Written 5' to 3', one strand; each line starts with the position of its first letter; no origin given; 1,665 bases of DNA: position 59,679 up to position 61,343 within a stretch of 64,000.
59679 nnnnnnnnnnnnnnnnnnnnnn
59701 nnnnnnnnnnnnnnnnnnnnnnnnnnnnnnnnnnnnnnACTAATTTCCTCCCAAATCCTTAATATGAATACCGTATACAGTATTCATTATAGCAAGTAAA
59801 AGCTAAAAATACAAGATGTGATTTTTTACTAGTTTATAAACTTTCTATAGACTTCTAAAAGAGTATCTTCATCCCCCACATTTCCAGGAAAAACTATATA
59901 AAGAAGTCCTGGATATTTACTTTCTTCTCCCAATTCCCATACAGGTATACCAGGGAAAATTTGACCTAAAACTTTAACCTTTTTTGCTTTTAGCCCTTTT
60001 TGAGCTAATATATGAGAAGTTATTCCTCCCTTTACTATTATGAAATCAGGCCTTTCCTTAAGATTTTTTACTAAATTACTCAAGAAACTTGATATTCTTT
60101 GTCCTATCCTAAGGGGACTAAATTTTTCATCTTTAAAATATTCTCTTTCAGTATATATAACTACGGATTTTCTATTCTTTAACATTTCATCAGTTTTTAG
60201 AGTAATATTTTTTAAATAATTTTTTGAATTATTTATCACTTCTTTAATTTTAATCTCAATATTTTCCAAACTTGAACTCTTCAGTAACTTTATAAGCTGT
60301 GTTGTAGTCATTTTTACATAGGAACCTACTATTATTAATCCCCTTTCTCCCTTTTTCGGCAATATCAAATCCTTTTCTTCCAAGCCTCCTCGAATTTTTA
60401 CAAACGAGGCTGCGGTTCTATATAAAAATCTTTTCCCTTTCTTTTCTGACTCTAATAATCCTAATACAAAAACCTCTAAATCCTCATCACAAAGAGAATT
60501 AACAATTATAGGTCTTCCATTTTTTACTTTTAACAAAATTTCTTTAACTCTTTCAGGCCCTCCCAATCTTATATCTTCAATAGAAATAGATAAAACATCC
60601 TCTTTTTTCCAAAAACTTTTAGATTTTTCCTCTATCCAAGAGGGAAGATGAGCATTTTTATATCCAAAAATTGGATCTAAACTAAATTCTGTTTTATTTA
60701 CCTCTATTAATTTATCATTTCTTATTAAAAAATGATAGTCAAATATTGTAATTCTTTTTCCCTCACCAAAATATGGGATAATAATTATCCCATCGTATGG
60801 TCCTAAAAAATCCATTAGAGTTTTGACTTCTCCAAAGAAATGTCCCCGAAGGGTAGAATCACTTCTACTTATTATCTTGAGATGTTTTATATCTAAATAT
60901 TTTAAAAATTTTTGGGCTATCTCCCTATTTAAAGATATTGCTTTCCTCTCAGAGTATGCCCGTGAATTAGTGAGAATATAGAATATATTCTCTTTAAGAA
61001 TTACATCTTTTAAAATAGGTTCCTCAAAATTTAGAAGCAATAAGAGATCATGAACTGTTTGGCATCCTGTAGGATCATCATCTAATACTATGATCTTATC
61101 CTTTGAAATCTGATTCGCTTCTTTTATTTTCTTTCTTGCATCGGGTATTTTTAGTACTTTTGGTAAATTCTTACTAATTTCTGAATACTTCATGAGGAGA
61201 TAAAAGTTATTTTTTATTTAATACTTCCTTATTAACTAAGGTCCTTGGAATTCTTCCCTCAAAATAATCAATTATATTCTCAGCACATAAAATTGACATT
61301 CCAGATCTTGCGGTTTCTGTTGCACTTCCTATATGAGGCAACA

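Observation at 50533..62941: GntR-controlled multi-operon locus combining TTT uptake, DUF1537 kinase, split transketolase, BKACE and crotonase: candidate undescribed acid-sugar catabolic route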

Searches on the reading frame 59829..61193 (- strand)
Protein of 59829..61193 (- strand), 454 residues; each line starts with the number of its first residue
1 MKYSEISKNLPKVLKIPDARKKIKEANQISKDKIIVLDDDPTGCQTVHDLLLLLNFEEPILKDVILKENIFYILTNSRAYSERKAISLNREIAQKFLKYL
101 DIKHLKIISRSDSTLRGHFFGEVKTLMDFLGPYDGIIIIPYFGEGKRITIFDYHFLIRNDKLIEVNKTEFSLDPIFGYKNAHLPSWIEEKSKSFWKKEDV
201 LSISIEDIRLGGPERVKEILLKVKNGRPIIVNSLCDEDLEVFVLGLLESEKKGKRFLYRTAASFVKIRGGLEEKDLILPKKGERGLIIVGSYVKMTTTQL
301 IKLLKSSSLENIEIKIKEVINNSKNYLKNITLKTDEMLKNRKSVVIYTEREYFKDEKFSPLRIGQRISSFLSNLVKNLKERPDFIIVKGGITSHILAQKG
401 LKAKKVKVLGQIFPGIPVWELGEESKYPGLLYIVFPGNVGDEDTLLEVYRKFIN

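Call 4: search_protein_families(library=pfam, proteins=[window:59829-61193:-])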
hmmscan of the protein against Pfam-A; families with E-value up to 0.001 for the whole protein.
window:59829-61193:- (454 aa): 2 families
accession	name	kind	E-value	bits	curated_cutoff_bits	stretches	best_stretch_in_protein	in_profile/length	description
PF07005.16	SBD_N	-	6.5e-45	154.1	25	1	34-266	1-228/230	Sugar-binding N-terminal domain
PF17042.10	NBD_C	-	4.1e-31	109.2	28.3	1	286-445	1-168/168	Nucleotide-binding C-terminal domain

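Call 13: search_protein_families(library=ncbifam, proteins=[window:59829-61193:-], max_evalue=0.00001)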
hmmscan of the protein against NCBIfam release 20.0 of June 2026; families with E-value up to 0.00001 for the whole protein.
window:59829-61193:- (454 aa): 2 families
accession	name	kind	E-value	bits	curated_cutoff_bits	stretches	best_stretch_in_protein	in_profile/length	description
NF047819.1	ThrnKinDtnkGamma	equivalog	4.2e-20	72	450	1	67-449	40-413/422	D-threonate kinase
NF043035.1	OxoTetrKin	equivalog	2.8e-15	56.1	350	1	76-445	50-413/418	3-oxo-tetronate kinase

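Call 15: find_encoding_contigs(protein=window:59829-61193:-, flank=10000, max_places=6)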
Protein window:59829-61193:- (454 aa): no gene with exactly this product is on record in the collection.

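Call 16: find_homologous_proteins(query=window:59829-61193:-, max_evalue=1e-20)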
Query window:59829-61193:- (454 aa): 7645 proteins with E <= 1e-20 among 8000 candidates; the best 120 are listed.
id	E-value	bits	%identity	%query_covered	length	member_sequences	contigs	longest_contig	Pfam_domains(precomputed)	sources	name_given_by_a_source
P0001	7.5e-292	986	100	100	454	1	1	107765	PF17042.11,PF07005.17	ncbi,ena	-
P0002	1.2e-243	827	80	100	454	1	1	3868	PF17042.11,PF07005.17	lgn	-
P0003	3.7e-236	802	77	100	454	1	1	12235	PF17042.11,PF07005.17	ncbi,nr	ncbi:MAG: hypothetical protein N2312_05070 [Dictyoglomaceae bacterium]|nr:hypothetical protein [Dict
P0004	7.6e-227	772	75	100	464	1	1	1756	PF17042.11,PF07005.17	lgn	-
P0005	2.3e-223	760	73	100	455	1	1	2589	PF17042.11,PF07005.17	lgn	-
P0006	1.9e-215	734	72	100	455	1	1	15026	PF17042.11,PF07005.17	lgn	-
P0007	1.8e-205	701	67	100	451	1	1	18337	PF17042.11,PF07005.17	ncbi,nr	ncbi:hypothetical protein H5T89_06190 [bacterium]|nr:hypothetical protein [bacterium]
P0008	3.1e-202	690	68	100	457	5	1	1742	PF17042.11,PF07005.17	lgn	-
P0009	2.9e-201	687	68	100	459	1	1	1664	PF17042.11,PF07005.17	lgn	-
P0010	1.4e-200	685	68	100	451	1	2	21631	PF17042.11,PF07005.17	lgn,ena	-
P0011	4.7e-197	673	66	100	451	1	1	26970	PF17042.11,PF07005.17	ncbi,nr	ncbi:MAG: hypothetical protein N2380_00425 [bacterium]|nr:hypothetical protein [bacterium]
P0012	9.9e-196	669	65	100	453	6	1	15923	PF17042.11,PF07005.17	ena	-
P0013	8.2e-195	666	65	100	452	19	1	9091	PF17042.11,PF07005.17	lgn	-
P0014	1.3e-193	662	66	100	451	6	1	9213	PF17042.11,PF07005.17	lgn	-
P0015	2.0e-193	661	65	100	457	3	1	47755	PF17042.11,PF07005.17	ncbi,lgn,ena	-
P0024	1.2e-158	547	54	100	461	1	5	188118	PF17042.11,PF07005.17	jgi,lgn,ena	jgi:uncharacterized protein YgbK (DUF1537 family)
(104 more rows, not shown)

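Call 17: find_encoding_contigs(protein=P0001, flank=10000, max_places=3)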
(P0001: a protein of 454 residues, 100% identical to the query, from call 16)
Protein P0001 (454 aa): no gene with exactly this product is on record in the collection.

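Call 18: find_encoding_contigs(protein=P0003, flank=10000, max_places=3)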
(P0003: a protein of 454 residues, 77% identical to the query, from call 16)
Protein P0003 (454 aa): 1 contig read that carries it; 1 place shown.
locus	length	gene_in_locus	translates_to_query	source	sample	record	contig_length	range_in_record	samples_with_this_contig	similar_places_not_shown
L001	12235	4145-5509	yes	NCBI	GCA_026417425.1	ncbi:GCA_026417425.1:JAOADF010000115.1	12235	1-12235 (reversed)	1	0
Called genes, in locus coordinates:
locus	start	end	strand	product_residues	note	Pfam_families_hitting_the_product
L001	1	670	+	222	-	PF07726:AAA_3, PF07728:AAA_5 (weak), PF17863:AAA_lid_2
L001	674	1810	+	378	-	-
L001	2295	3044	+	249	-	-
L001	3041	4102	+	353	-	PF08240:ADH_N, PF16912:Glu_dehyd_C (weak), PF00107:ADH_zinc_N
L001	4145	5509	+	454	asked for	PF07005:SBD_N, PF17042:NBD_C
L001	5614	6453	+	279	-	PF13292:DXP_synthase_N (weak), PF00456:Transketolase_N, PF02775:TPP_enzyme_C (weak)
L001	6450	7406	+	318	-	PF02779:Transket_pyr, PF02780:Transketolase_C, PF22613:Transketolase_C_1 (faint)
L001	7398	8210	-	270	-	PF05853:BKACE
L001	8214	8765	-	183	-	PF07385:Lyx_isomer (weak)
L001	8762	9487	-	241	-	PF00378:ECH_1, PF16113:ECH_2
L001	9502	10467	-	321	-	PF01261:AP_endonuc_2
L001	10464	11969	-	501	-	PF01970:TctA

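Call 19: find_encoding_contigs(protein=P0011, flank=10000, max_places=2)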
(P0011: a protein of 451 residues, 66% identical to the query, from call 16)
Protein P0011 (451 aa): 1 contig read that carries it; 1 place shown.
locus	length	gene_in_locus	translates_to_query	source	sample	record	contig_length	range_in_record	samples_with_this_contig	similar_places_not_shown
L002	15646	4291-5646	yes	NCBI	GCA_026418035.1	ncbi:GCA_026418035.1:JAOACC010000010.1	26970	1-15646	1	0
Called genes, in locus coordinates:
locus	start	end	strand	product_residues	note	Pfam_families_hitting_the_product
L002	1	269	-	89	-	?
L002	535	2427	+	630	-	PF16260:DUF4914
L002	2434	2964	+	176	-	PF08645:PNK3P (faint), PF00702:Hydrolase (weak), PF13419:HAD_2 (weak), PF13242:Hydrolase_like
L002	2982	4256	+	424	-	PF07690:MFS_1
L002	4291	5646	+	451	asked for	PF07005:SBD_N, PF17042:NBD_C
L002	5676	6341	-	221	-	-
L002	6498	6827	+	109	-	PF12840:HTH_20 (weak), PF01022:HTH_5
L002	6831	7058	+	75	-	PF00037:Fer4 (weak), PF12837:Fer4_6 (faint), PF13237:Fer4_10, PF14697:Fer4_21 (weak)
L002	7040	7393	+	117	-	-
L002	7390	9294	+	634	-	PF05378:Hydant_A_N, PF13941:MutL (faint), PF01968:Hydantoinase_A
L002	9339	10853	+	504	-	PF22848:ASD1_dom, PF06964:Alpha-L-AF_C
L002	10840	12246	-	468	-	PF01554:MatE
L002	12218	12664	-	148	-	PF22381:Staph_reg_Sar_Rot, PF12802:MarR_2, PF01047:MarR, PF13463:HTH_27 (weak)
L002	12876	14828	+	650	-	PF00496:SBP_bac_5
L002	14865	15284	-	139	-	PF05258:DciA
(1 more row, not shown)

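Call 20: find_encoding_contigs(protein=P0015, flank=10000, max_places=2)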
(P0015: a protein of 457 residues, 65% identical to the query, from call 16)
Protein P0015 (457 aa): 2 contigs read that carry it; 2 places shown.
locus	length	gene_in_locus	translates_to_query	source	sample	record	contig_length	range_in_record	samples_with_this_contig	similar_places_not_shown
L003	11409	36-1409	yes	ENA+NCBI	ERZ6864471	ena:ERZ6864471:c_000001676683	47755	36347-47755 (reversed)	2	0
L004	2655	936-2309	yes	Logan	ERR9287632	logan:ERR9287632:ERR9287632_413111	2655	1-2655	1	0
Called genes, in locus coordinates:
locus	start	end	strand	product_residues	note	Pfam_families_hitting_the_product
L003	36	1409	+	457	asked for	PF07005:SBD_N, PF17042:NBD_C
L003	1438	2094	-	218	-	-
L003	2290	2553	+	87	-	PF01022:HTH_5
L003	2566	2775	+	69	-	PF12838:Fer4_7 (faint), PF12797:Fer4_2 (faint), PF00037:Fer4 (faint), PF12837:Fer4_6 (weak), PF13237:Fer4_10, PF14697:Fer4_21 (weak)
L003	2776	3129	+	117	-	-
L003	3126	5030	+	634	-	PF05378:Hydant_A_N, PF13941:MutL (faint), PF01968:Hydantoinase_A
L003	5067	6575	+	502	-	PF22848:ASD1_dom, PF06964:Alpha-L-AF_C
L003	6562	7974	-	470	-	PF01554:MatE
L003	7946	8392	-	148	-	PF22381:Staph_reg_Sar_Rot, PF12802:MarR_2, PF01047:MarR, PF13463:HTH_27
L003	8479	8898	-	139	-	PF05258:DciA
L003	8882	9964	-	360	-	PF02463:SMC_N, PF13175:AAA_15, PF13476:AAA_23, PF13304:AAA_21 (weak)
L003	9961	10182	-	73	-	PF13275:S4_2, PF01479:S4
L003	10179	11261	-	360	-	PF00712:DNA_pol3_beta, PF02767:DNA_pol3_beta_2, PF02768:DNA_pol3_beta_3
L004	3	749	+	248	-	?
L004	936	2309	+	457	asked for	PF07005:SBD_N, PF17042:NBD_C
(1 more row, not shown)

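Call 21: find_encoding_contigs(protein=P0024, flank=10000, max_places=2)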
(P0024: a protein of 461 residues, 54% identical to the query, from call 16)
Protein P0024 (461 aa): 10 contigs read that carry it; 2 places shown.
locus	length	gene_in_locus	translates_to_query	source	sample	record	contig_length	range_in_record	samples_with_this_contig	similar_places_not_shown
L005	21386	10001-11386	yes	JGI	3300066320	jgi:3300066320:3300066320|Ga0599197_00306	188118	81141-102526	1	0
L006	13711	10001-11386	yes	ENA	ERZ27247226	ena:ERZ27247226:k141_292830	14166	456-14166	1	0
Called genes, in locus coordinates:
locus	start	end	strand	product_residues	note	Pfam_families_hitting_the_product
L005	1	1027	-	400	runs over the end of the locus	PF13412:HTH_24 (weak), PF12802:MarR_2 (weak), PF00480:ROK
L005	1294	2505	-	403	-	PF06782:UPF0236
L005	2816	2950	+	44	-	-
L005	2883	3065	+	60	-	-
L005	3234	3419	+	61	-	-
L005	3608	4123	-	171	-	-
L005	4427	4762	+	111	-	-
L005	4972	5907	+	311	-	PF13292:DXP_synthase_N, PF00456:Transketolase_N, PF00676:E1_dh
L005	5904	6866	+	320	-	PF02779:Transket_pyr, PF22613:Transketolase_C_1 (weak), PF02780:Transketolase_C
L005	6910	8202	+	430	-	PF01547:SBP_bac_1, PF13416:SBP_bac_8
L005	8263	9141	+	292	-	PF00528:BPD_transp_1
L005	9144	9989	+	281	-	PF00528:BPD_transp_1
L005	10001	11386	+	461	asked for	PF07005:SBD_N, PF17042:NBD_C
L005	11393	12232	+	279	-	PF01177:Asp_Glu_race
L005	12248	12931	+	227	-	PF00392:GntR, PF13412:HTH_24 (weak), PF07729:FCD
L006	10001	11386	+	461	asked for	PF07005:SBD_N, PF17042:NBD_C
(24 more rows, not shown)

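Call 30: find_related_loci(query=A1, collection=genome_contigs, flank=10000)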
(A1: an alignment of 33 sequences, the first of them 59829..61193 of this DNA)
Query A1 (454 aa) in genome_contigs; peptide patterns used: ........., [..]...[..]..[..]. (x = any residue, [..] = any of these).
600 stretches matched a pattern (row limit reached: there are more); 593 encode a relative of the query (tblastn E <= 1e-3); the best 80 are kept; 80 distinct loci.
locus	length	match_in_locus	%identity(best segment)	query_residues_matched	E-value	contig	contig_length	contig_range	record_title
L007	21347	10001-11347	65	1-452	0e+0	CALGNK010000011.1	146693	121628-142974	MAG: uncultured bacterium isolate L1_Bin_METABAT__224_1 genome assembly, contig: c_000001977628, whole genome shotgun se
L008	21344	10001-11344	41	16-452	8e-114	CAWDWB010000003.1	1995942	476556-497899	MAG: uncultured Acidobacteriota bacterium isolate MFD05684.bin.3.152 genome assembly, contig: contig_36237, whole genome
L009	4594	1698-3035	41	18-452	7e-114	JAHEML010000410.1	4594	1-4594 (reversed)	MAG: Caldilineaceae bacterium isolate Ww71 NODE_62110_length_4594_cov_2.282361, whole genome shotgun sequence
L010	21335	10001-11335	42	22-454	1e-111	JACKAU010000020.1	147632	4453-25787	MAG: Anaerolineales bacterium isolate HK-STAS-CHLO-3 HK-STAS-CHLO-3_20, whole genome shotgun sequence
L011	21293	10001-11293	41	33-454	1e-109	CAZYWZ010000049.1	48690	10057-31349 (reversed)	MAG TPA_asm: uncultured Verrucomicrobiales bacterium isolate SRP323723_co1_57 genome assembly, contig: NODE_580_length_4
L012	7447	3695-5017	41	16-448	7e-110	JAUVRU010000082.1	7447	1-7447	MAG: Anaerolineae bacterium isolate CSMAG_722 CSMAG_722_k127_244303_length_7447_cov_11.0000, whole genome shotgun sequen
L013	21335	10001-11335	42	16-452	3e-109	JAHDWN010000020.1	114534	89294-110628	MAG: Anaerolineae bacterium isolate CHL11 NODE_523_length_114534_cov_7.233650, whole genome shotgun sequence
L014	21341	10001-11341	40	18-452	3e-109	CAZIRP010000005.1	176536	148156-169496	MAG TPA_asm: uncultured Caldilineaceae bacterium isolate SRP329715_co2_299 genome assembly, contig: NODE_147_length_1765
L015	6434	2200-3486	42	33-452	4e-109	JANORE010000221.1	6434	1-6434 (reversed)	MAG: Akkermansiaceae bacterium isolate VAR_4_metabat_211 VAR_4_k141_1399551, whole genome shotgun sequence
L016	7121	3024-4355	41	21-452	5e-109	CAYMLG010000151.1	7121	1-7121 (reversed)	MAG TPA_asm: uncultured Anaerolineaceae bacterium isolate binchicken_co350_84 genome assembly, contig: NODE_11209_length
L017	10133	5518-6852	43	18-448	1e-108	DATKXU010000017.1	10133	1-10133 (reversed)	MAG TPA_asm: Armatimonadota bacterium isolate SMAG_U14200 k141_39411, whole genome shotgun sequence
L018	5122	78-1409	40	18-448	4e-108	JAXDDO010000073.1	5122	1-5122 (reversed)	MAG: Anaerolineae bacterium isolate POMEDNA-B73 Raw2_k127_1464660, whole genome shotgun sequence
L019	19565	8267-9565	42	30-450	6e-108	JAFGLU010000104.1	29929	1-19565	MAG: Anaerolineaceae bacterium isolate Zod_Metabat.414 k87_10988940, whole genome shotgun sequence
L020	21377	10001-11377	39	15-449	1e-107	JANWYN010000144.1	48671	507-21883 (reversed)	MAG: Candidatus Roseilinea sp. isolate SKYG71 k141_409658, whole genome shotgun sequence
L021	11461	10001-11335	40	18-448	2e-107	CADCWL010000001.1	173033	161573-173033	MAG: uncultured Thermomicrobiales bacterium isolate AVDCRST_MAG19 genome assembly, contig: NODE1, whole genome shotgun s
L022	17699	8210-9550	43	18-452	2e-107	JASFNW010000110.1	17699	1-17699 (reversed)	MAG: Desulfobacterales bacterium isolate D0819M02metaG_Bin_17 D0819M02metaG_FD_scaffold_600_c1, whole genome shotgun seq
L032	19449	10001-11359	40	4-452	7e-106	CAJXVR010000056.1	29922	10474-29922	MAG TPA_asm: uncultured Verrucomicrobia bacterium isolate SRR3933246_bin.8_MetaBAT_v2.12.1_MAG genome assembly, contig:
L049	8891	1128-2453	42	26-452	6e-102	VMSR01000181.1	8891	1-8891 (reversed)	MAG: Desulfobacula sp. isolate S2_67 k141_514580, whole genome shotgun sequence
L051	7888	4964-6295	40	18-445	8e-102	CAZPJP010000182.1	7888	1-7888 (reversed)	MAG TPA_asm: uncultured Anaerolineales bacterium isolate SRP319275_co2_257 genome assembly, contig: NODE_9755_length_788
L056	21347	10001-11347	41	20-449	1e-98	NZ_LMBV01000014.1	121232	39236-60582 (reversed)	Peribacillus muralis strain DSM 16288 Scaffold12, whole genome shotgun sequence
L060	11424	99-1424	38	20-452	2e-96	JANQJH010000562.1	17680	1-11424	MAG: Verrucomicrobiales bacterium isolate PL25a_bin.108 k99_3366984, whole genome shotgun sequence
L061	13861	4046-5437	37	1-452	2e-96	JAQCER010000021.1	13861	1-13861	MAG: Verrucomicrobia bacterium isolate casp40-mb.124 NODE_10433_length_13861_cov_0.060747, whole genome shotgun sequence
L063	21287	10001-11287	40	35-452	2e-96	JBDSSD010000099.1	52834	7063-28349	MAG: Opitutus sp. isolate cluster1_bin.526 k127_9985007, whole genome shotgun sequence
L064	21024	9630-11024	38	1-445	2e-95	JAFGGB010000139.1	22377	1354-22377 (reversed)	MAG: Deltaproteobacteria bacterium isolate Zod_Metabat.1365 k87_6403938, whole genome shotgun sequence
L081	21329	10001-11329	40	24-448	2e-92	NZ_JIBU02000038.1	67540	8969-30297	Clostridium drakei strain SL1 contig_38, whole genome shotgun sequence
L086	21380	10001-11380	41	4-452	1e-91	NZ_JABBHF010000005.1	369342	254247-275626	Flavivirga algicola strain Y03 scaffold_5, whole genome shotgun sequence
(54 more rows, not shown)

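Call 41: search_solved_structures(query=window:59829-61193:-, max_evalue=0.001)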
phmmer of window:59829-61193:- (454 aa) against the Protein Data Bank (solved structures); distinct sequences matched with E-value up to 0.001: 0.

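Call 64: search_protein_families(library=pfam, proteins=[L060:6327-9416:+, L086:9351-9989:+, L061:5480-6544:+, L063:9288-9797:+, L032:8931-9974:+, L049:2554-3402:+, L051:3896-4717:+, L013:11357-12202:+, L056:11384-13141:+, L056:13284-14222:+], max_evalue=0.0001)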
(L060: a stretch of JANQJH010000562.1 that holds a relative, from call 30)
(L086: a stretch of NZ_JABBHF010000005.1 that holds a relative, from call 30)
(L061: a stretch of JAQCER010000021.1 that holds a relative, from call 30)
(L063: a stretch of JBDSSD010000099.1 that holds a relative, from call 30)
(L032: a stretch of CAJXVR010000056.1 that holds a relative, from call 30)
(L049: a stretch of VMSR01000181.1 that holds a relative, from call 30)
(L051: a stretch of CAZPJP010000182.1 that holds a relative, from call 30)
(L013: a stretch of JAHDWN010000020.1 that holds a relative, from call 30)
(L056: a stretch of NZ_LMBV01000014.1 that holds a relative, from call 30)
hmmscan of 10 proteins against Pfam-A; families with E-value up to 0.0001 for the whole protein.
L060:6327-9416:+ (1029 aa): 3 families
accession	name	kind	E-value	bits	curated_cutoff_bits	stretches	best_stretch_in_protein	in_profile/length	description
PF16586.11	DUF5060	-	4.3e-19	69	27.2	1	447-530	3-69/70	Domain of unknown function (DUF5060)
PF12904.13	Collagen_bind_2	-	1.7e-07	31.4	22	1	950-1027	5-90/92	Putative collagen-binding domain of a collagenase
PF17829.7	GH115_C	-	1.4e-06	28.7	24.1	0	115-222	51-160/172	Glycosyl hydrolase family 115 C-terminal domain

L086:9351-9989:+ (212 aa): 1 family
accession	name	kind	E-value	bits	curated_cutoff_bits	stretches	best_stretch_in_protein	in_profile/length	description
PF04199.19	Cyclase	-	5.2e-29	101.7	23.1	1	5-149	1-140/142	Putative cyclase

L061:5480-6544:+ (354 aa): 1 family
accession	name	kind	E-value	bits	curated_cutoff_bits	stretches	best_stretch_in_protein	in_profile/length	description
PF00180.25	Iso_dh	-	1.3e-98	330.9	27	1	9-350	1-348/348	Isocitrate/isopropylmalate dehydrogenase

L063:9288-9797:+ (169 aa): 3 families
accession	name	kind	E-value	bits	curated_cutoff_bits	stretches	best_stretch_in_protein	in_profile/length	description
PF13669.12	Glyoxalase_4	-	8.6e-17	61.8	27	1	44-153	1-109/109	Glyoxalase/Bleomycin resistance protein/Dioxygenase superfamily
PF00903.31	Glyoxalase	-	9.1e-13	49.1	20.6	1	42-153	1-110/121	Glyoxalase/Bleomycin resistance protein/Dioxygenase superfamily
PF13468.12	Glyoxalase_3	-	2.6e-09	37.8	25.1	1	43-143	1-106/176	Glyoxalase-like domain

L032:8931-9974:+ (347 aa): 3 families
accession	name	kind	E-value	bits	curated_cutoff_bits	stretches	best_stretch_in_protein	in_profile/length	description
PF01408.29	GFO_IDH_MocA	-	1.3e-22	81.1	24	1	8-122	4-118/120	Oxidoreductase family, NAD-binding Rossmann fold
PF22725.1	GFO_IDH_MocA_C3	-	2.1e-17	63.7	27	1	132-263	1-124/124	GFO/IDH/MocA C-terminal domain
PF02894.22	GFO_IDH_MocA_C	-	9.8e-15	55.4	22.9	1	181-342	43-218/218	Oxidoreductase family, C-terminal alpha/beta domain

L049:2554-3402:+ (282 aa): 2 families
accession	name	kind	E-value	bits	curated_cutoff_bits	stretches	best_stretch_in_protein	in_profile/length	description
PF02548.21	Pantoate_transf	-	7.8e-96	320.9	28.7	1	3-260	1-258/259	Ketopantoate hydroxymethyltransferase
PF13714.12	PEP_mutase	-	3.9e-06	27.1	31.5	1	11-127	3-114/240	Phosphoenolpyruvate phosphomutase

L051:3896-4717:+ (273 aa): 1 family
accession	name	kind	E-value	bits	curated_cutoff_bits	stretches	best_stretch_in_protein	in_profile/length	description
PF01177.27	Asp_Glu_race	-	1.2e-10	42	31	1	101-262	55-209/211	Asp/Glu/Hydantoin racemase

L013:11357-12202:+ (281 aa): 1 family
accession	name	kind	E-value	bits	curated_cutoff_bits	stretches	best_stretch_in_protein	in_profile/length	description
PF01116.26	F_bP_aldolase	-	9.8e-88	294.7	25.5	1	4-274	2-276/277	Fructose-bisphosphate aldolase class-II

L056:11384-13141:+ (585 aa): 3 families
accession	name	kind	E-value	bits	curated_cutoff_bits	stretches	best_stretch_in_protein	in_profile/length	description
PF02775.26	TPP_enzyme_C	-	3.3e-44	150.8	21.9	1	396-554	1-151/151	Thiamine pyrophosphate enzyme, C-terminal TPP binding domain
PF02776.23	TPP_enzyme_N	-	6.2e-41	139.4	26.8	1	6-118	1-114/119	Thiamine pyrophosphate enzyme, N-terminal TPP binding domain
PF00205.28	TPP_enzyme_M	-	4.5e-40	137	30.4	1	196-333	1-137/137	Thiamine pyrophosphate enzyme, central domain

L056:13284-14222:+ (312 aa): 1 family
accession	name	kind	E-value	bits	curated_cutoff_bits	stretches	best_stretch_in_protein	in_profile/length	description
PF01261.30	AP_endonuc_2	-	1.6e-18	67.7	31.1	1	54-266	28-223/249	Xylose isomerase-like TIM barrel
